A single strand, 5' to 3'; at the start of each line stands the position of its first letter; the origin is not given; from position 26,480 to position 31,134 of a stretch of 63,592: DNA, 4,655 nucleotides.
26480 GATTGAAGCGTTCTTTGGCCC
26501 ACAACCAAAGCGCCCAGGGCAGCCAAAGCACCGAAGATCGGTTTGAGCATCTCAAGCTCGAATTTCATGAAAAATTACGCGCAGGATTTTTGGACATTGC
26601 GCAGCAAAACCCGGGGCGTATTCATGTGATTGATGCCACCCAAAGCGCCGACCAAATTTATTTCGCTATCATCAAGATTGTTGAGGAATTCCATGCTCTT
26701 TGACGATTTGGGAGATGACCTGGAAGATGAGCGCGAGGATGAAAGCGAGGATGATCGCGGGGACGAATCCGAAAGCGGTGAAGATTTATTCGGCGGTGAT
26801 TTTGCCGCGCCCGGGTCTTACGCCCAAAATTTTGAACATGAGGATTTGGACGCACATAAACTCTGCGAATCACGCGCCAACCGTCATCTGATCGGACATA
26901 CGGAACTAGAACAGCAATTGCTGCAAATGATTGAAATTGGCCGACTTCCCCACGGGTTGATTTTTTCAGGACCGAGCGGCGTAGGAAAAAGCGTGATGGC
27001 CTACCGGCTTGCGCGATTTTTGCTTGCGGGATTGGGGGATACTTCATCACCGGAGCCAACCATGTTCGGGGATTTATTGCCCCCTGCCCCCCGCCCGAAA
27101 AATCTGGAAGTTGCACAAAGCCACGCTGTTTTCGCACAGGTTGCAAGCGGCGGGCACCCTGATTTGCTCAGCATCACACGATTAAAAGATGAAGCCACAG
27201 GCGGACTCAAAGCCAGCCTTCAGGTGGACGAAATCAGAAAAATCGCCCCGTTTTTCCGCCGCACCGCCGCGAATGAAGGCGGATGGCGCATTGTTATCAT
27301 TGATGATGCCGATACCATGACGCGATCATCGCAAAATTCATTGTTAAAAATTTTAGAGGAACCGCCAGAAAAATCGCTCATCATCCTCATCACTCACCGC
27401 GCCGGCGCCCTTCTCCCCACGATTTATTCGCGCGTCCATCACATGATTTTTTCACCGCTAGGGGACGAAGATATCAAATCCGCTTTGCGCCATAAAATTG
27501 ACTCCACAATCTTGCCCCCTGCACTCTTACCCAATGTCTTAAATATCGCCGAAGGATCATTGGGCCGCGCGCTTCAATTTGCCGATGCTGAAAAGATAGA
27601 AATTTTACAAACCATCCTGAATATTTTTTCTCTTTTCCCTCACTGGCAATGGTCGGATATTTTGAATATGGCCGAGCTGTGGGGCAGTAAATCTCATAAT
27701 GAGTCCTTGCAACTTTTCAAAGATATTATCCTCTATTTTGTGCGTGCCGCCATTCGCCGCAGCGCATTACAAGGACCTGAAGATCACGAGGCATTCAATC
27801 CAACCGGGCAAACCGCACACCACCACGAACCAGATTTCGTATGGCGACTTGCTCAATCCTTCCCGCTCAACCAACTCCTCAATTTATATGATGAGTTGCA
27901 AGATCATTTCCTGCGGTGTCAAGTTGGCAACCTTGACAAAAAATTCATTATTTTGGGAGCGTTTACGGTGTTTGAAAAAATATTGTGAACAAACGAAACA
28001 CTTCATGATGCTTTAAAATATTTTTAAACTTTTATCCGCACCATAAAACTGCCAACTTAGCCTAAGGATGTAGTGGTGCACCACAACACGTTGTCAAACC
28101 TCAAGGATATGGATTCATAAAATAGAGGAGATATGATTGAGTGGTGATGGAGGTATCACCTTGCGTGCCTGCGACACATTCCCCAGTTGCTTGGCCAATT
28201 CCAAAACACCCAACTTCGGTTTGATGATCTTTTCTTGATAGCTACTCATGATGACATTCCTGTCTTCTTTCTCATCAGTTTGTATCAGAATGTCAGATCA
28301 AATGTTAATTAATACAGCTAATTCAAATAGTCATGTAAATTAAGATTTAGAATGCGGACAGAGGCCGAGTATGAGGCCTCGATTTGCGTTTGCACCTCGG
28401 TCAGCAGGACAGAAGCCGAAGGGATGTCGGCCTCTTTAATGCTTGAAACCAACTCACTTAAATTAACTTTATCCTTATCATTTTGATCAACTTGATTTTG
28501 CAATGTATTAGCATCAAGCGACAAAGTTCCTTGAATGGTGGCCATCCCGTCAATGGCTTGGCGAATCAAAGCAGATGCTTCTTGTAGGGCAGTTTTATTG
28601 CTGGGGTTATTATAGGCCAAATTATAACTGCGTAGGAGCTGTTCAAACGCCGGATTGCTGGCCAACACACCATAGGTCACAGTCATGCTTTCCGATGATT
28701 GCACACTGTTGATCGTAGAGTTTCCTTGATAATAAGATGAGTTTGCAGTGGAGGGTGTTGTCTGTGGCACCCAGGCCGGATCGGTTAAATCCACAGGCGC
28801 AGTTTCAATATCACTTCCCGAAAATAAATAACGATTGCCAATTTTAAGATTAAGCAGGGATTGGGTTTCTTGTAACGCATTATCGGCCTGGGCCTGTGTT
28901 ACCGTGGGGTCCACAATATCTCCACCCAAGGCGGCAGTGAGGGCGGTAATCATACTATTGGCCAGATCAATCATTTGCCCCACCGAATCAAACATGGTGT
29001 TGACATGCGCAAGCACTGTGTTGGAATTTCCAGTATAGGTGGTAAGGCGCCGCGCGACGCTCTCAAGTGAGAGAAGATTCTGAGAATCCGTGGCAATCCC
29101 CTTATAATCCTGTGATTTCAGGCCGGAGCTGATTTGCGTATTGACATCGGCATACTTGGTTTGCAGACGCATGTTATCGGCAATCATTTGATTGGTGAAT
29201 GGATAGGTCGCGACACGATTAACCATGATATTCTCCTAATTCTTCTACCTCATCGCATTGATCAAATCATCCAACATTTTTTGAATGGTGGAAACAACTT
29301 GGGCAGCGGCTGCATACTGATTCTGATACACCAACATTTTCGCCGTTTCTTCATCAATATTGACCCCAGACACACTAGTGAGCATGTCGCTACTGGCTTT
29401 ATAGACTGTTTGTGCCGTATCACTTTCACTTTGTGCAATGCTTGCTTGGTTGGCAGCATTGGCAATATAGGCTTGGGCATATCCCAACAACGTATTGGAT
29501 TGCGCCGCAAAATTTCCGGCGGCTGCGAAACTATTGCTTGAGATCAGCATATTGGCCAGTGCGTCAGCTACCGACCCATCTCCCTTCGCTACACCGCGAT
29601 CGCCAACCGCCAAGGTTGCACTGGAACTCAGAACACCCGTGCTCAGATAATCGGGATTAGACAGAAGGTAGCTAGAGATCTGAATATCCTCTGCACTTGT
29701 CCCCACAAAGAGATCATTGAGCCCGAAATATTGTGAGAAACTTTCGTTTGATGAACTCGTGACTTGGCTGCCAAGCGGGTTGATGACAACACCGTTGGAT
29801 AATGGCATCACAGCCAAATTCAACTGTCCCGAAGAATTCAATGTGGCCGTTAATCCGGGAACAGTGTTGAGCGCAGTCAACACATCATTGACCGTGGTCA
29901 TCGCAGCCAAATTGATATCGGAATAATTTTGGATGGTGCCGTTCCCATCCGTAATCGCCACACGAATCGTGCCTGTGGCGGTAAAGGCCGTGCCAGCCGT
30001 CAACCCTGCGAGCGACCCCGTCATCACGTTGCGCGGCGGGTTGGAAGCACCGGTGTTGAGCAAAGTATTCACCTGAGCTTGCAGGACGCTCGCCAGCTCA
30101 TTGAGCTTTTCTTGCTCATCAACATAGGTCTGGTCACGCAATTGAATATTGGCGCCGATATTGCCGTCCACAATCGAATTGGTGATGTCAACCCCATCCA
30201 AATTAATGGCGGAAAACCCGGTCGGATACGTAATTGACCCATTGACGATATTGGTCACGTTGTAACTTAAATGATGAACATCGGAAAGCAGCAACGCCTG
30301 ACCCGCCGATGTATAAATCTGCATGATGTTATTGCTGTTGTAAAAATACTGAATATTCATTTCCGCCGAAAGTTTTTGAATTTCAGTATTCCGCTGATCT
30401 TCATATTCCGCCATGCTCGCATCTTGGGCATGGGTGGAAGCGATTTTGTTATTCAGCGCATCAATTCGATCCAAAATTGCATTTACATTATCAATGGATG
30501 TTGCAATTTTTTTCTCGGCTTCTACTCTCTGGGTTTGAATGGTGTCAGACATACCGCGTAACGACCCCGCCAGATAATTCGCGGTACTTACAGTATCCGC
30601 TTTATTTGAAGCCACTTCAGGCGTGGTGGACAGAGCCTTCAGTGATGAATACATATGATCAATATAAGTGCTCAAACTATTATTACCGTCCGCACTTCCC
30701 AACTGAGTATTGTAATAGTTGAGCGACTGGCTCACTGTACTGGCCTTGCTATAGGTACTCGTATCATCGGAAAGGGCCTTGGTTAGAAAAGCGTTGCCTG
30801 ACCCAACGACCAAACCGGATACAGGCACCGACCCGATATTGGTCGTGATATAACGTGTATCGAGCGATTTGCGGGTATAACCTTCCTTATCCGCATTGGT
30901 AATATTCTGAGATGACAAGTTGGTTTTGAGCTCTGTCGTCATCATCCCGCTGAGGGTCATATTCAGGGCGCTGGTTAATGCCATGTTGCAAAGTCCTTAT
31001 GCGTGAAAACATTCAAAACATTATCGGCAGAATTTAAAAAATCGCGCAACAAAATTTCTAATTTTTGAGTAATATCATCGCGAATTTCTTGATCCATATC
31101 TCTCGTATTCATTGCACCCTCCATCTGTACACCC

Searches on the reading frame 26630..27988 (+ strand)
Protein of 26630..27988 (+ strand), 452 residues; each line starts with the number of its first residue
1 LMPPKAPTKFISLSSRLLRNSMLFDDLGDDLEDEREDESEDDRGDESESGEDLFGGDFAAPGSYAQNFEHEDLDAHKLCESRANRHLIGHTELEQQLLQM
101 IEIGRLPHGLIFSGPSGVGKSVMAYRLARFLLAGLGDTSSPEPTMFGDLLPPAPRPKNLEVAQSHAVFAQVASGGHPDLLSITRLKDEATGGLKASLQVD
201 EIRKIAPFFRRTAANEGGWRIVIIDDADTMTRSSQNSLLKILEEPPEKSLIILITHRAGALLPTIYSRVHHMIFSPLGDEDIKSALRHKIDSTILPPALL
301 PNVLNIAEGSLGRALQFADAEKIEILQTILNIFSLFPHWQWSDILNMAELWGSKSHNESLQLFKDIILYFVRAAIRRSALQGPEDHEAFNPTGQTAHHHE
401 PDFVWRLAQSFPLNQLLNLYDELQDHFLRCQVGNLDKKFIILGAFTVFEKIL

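Call 30: search_protein_families(library=pfam, proteins=[window:26630-27988:+], max_evalue=0.00001)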
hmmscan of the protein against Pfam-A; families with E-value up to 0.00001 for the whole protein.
window:26630-27988:+ (452 aa): 2 families
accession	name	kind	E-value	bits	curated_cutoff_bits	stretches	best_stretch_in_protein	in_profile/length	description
PF13177.12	DNA_pol3_delta2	-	1.5e-33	116.5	27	1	169-277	61-160/161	DNA polymerase III, delta subunit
PF00004.35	AAA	-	3.4e-09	37.7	21.2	1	110-276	1-130/131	ATPase family associated with various cellular activities (AAA)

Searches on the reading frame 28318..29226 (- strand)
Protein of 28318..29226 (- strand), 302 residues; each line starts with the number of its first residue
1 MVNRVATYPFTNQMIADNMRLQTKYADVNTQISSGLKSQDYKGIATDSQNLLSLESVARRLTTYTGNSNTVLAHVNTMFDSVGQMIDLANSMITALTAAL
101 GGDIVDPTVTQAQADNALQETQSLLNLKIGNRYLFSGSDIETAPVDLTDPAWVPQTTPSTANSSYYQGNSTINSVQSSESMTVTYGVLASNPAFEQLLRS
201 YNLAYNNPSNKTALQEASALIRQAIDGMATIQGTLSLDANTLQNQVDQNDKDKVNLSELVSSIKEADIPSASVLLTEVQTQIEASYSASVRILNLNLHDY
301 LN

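Call 30: search_protein_families(library=pfam, proteins=[window:28318-29226:-], max_evalue=0.00001)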
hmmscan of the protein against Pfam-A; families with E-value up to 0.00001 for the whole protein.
window:28318-29226:- (302 aa): 1 family
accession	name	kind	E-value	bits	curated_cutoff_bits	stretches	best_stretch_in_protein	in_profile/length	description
PF00700.27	Flagellin_C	-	7.8e-07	29.8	23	1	220-301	3-86/86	Bacterial flagellin C-terminal helical region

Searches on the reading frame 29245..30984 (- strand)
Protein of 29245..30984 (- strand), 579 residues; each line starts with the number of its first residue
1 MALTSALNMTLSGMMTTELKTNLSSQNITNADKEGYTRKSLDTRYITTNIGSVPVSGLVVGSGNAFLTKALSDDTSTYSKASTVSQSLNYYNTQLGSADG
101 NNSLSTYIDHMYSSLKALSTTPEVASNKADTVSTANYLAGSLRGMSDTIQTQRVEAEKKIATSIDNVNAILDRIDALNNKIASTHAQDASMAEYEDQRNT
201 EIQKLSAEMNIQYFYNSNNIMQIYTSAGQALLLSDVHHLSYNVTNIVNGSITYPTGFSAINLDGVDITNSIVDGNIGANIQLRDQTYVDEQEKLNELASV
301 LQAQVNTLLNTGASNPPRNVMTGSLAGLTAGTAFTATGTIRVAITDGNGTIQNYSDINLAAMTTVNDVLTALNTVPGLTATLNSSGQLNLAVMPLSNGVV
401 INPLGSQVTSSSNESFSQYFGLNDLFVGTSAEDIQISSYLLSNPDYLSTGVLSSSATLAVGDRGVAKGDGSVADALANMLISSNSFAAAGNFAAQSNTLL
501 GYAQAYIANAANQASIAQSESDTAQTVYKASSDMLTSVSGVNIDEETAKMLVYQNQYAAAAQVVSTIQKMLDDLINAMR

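Call 30: search_protein_families(library=pfam, proteins=[window:29245-30984:-], max_evalue=0.00001)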
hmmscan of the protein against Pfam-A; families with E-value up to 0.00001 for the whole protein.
window:29245-30984:- (579 aa): 2 families
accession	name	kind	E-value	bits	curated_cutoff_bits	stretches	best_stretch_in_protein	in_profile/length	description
PF22638.1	FlgK_D1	-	1.7e-31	110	28.6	1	98-313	9-222/233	Flagellar hook-associated protein FlgK helical domain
PF06429.18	Flg_bbr_C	-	8.2e-09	35.3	23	1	537-576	6-45/46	Flagellar basal body rod FlgEFG protein C-terminal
